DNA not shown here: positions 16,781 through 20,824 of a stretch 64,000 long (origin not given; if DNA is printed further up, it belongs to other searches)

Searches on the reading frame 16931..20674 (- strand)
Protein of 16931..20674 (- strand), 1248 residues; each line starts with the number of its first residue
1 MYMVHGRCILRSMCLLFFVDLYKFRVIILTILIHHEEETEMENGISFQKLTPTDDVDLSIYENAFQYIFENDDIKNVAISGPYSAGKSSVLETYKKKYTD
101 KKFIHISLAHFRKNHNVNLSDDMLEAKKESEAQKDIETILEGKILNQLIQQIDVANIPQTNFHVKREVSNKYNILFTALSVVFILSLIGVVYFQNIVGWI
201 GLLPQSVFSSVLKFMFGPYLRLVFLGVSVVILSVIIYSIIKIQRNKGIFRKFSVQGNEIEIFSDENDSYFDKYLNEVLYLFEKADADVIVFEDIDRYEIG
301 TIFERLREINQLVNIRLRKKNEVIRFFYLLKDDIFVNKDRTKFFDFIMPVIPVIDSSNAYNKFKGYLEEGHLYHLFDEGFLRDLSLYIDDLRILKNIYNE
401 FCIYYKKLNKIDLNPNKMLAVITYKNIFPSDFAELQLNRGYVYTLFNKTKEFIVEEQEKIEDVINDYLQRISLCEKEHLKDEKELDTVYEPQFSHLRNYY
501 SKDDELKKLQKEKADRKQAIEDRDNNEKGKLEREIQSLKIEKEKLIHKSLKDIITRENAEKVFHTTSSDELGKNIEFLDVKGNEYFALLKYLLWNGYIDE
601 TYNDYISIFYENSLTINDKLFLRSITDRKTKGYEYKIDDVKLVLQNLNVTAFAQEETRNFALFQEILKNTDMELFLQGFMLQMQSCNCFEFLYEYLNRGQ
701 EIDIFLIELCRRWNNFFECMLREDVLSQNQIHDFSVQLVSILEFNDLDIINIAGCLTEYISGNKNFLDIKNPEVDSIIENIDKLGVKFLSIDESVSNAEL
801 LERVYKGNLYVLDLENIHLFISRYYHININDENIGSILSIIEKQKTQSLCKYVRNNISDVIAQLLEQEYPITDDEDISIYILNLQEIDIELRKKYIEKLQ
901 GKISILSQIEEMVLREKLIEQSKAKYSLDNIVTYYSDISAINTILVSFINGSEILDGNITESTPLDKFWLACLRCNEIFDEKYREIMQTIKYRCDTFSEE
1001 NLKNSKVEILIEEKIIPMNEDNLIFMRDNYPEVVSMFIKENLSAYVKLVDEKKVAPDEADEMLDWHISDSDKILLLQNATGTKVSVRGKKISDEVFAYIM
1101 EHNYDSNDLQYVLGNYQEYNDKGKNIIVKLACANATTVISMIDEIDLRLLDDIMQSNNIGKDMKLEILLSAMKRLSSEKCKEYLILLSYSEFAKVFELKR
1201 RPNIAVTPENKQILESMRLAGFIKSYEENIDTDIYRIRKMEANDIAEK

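Call 37: search_protein_families(library=pfam, proteins=[window:16931-20674:-], max_evalue=0.001)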
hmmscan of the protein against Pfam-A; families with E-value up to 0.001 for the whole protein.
window:16931-20674:- (1248 aa): 1 family
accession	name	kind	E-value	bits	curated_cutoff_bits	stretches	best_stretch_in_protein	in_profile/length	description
PF20693.3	YobI-ATPase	-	4.7e-115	385.4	27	1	61-443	1-363/363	YobI-like P-loop NTPase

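Call 67: search_protein_families(library=padloc, proteins=[window:16931-20674:-], max_evalue=0.001)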
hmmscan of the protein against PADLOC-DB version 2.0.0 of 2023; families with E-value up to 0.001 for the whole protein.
window:16931-20674:- (1248 aa): 1 family
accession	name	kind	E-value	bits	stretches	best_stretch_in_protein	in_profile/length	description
PDLC02220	Tmn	-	1.8e-74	249.3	2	29-485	8-475/1273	-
